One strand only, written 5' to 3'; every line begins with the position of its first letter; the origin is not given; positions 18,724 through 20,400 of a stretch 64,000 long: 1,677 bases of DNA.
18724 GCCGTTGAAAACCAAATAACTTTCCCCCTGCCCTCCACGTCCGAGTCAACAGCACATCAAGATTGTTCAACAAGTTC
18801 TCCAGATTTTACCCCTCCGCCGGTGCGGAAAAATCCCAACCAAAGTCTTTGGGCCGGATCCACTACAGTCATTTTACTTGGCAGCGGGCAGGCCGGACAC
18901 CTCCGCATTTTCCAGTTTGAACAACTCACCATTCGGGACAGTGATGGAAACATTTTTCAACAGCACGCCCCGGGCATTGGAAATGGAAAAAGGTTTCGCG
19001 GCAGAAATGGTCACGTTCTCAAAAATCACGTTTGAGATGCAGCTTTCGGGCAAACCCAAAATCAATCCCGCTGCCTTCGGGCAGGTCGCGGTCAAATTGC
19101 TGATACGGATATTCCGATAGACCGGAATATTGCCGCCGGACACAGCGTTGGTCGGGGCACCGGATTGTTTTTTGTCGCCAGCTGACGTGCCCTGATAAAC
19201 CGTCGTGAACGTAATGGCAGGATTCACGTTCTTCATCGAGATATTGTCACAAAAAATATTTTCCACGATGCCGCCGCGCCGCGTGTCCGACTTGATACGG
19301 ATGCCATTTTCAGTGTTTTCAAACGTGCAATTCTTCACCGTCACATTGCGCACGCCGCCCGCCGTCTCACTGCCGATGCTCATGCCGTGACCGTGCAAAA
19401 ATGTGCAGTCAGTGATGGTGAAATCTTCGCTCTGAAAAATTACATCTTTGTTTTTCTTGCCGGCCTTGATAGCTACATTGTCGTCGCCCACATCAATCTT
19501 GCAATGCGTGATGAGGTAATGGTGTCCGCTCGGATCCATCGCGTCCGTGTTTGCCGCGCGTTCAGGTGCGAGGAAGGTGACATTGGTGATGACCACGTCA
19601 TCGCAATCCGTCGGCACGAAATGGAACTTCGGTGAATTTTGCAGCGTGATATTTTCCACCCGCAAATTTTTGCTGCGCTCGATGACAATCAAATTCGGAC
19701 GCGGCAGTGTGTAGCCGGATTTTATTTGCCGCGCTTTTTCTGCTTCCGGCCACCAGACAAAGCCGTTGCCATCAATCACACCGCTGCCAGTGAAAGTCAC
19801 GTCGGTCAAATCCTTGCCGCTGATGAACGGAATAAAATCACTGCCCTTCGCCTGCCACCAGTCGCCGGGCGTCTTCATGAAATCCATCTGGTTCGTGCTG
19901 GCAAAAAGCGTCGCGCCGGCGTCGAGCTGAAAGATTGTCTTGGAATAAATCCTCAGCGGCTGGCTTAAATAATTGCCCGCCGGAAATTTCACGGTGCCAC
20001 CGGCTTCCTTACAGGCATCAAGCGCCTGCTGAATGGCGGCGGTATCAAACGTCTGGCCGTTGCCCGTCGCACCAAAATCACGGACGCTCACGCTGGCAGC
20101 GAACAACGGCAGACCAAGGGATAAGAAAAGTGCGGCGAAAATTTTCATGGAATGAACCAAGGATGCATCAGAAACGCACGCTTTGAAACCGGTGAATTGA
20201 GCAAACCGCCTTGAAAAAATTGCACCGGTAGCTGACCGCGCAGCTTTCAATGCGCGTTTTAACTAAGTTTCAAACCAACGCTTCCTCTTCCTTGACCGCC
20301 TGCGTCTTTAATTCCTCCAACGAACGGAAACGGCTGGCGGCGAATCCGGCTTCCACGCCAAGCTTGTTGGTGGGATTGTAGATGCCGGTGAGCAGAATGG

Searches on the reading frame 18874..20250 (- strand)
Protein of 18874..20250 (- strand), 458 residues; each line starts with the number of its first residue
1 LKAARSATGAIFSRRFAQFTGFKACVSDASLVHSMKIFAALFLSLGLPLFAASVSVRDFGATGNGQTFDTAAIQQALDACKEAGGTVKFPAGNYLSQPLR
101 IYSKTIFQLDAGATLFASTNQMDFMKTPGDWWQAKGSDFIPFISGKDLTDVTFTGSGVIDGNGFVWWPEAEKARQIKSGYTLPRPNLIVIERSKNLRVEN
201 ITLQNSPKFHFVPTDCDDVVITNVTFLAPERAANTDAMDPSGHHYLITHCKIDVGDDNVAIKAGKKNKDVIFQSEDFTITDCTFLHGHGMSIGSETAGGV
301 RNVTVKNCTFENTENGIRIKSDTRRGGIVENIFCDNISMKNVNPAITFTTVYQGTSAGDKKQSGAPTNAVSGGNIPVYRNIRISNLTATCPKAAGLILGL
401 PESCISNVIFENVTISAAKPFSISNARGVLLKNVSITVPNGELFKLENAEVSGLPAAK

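Call 13: search_protein_families(library=pfam, proteins=[window:18874-20250:-], max_evalue=0.01)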
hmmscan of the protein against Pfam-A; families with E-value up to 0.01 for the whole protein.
window:18874-20250:- (458 aa): 3 families
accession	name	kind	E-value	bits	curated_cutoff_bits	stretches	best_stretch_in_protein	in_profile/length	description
PF00295.23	Glyco_hydro_28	-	3.9e-54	184.4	22.9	1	122-425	42-317/324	Glycosyl hydrolases family 28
PF12708.12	Pect-lyase_RHGA_epim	-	1.2e-16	61.6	27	2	54-110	2-61/213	Rhamnogalacturonase A/epimerase, pectate lyase-like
PF05048.19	NosD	-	0.0011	18.9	23.6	1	173-343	26-180/212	Periplasmic copper-binding protein (NosD)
